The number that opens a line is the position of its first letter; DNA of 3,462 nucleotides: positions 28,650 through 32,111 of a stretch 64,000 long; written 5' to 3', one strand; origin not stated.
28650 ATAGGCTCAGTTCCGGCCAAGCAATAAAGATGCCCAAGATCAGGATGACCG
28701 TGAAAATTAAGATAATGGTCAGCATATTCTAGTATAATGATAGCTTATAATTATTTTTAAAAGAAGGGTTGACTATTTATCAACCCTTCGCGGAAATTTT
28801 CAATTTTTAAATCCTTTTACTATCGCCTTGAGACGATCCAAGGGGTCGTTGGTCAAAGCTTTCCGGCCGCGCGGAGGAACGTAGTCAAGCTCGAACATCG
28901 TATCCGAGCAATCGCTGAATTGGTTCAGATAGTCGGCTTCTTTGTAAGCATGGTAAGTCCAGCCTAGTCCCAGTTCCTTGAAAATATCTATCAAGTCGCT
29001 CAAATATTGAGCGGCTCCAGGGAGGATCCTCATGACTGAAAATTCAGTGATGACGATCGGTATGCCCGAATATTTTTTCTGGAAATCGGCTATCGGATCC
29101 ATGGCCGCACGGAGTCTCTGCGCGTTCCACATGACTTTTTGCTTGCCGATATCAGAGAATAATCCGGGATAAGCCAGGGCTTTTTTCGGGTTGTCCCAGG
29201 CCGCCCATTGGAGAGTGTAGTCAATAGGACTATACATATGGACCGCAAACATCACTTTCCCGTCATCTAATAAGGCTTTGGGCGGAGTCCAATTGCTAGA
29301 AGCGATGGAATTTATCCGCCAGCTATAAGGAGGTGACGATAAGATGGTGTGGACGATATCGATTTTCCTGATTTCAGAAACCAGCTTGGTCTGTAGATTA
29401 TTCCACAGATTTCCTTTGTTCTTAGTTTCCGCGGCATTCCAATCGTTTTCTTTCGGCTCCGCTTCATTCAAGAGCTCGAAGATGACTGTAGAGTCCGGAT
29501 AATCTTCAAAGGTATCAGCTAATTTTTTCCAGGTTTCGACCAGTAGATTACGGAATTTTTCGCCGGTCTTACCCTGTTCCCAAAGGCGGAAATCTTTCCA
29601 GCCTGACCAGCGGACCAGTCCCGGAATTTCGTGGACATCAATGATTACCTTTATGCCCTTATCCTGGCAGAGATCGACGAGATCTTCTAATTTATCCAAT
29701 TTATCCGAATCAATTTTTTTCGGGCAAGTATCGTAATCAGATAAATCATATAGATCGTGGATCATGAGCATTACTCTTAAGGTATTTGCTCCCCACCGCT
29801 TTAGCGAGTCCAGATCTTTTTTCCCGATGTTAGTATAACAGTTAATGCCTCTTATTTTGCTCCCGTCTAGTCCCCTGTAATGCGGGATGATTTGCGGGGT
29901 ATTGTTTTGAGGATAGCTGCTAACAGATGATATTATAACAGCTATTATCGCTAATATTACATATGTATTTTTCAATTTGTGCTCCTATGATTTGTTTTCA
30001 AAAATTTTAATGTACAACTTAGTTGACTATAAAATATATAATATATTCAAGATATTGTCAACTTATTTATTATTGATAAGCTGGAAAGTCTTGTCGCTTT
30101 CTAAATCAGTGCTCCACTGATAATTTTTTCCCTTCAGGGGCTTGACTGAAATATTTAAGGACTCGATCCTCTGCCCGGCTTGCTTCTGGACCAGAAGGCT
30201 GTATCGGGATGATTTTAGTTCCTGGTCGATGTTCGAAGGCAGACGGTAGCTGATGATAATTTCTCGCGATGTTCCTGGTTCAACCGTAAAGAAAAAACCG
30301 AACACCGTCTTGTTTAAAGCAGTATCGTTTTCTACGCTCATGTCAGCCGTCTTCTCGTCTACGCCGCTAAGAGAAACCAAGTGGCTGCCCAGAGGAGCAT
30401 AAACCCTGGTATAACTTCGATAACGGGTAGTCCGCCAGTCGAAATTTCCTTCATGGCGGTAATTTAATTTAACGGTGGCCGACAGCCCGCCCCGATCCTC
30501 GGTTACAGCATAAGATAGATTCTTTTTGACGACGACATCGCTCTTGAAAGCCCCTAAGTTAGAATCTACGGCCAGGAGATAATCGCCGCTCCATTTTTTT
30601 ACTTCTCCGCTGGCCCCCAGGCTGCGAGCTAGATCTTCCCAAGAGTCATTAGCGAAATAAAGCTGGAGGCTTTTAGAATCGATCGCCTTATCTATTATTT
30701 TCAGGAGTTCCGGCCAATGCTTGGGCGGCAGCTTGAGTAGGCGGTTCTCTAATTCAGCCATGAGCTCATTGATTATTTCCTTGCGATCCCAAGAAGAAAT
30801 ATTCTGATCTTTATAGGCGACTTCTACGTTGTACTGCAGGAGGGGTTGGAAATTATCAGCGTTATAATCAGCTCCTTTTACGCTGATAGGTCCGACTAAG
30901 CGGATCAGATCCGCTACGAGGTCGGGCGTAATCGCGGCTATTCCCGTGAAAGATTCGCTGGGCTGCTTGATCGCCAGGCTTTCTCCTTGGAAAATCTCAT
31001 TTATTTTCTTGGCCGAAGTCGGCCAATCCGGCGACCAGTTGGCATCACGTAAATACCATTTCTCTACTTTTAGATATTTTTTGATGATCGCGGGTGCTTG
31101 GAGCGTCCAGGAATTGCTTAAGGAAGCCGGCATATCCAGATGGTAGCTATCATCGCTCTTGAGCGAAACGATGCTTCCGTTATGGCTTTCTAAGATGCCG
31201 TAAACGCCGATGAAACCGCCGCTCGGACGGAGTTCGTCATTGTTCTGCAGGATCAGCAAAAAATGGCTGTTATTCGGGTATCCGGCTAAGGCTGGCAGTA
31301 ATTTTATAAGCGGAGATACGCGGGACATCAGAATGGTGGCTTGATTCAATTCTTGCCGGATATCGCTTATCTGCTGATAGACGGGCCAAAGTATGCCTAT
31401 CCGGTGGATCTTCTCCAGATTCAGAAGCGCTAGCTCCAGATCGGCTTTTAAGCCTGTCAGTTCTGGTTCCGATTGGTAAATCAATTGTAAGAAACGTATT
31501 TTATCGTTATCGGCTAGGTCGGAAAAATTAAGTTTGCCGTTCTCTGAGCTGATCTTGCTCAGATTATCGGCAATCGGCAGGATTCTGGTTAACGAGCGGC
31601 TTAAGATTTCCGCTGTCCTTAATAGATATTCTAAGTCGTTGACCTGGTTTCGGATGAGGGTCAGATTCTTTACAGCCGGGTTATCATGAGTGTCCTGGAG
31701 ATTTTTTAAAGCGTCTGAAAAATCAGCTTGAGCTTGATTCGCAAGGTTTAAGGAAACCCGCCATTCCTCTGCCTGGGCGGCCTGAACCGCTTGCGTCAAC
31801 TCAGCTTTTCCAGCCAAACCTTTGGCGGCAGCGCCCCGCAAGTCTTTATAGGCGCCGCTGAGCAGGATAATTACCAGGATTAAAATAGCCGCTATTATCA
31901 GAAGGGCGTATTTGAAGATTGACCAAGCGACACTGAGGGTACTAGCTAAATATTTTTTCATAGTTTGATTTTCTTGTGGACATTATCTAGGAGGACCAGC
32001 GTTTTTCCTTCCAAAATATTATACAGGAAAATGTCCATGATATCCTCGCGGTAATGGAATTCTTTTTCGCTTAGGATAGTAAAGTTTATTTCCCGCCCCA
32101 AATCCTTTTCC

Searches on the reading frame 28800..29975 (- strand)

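Call 71: search_protein_families(library=pfam, proteins=[window:28800-29975:-], max_evalue=0.00001)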
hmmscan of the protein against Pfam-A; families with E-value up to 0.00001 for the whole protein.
window:28800-29975:- (391 aa): 1 family
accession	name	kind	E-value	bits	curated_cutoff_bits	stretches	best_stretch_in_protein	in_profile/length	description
PF00150.24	Cellulase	-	8e-34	117.8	23.5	1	50-346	22-270/272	Cellulase (glycosyl hydrolase family 5)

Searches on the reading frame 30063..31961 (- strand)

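Call 71: search_protein_families(library=pfam, proteins=[window:30063-31961:-], max_evalue=0.00001)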
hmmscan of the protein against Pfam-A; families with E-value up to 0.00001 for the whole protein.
window:30063-31961:- (632 aa): 1 family
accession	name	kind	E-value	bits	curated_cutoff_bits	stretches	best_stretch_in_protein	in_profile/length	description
PF13196.11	DUF4012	-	7.5e-23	82.1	28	1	233-377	5-141/144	Protein of unknown function (DUF4012)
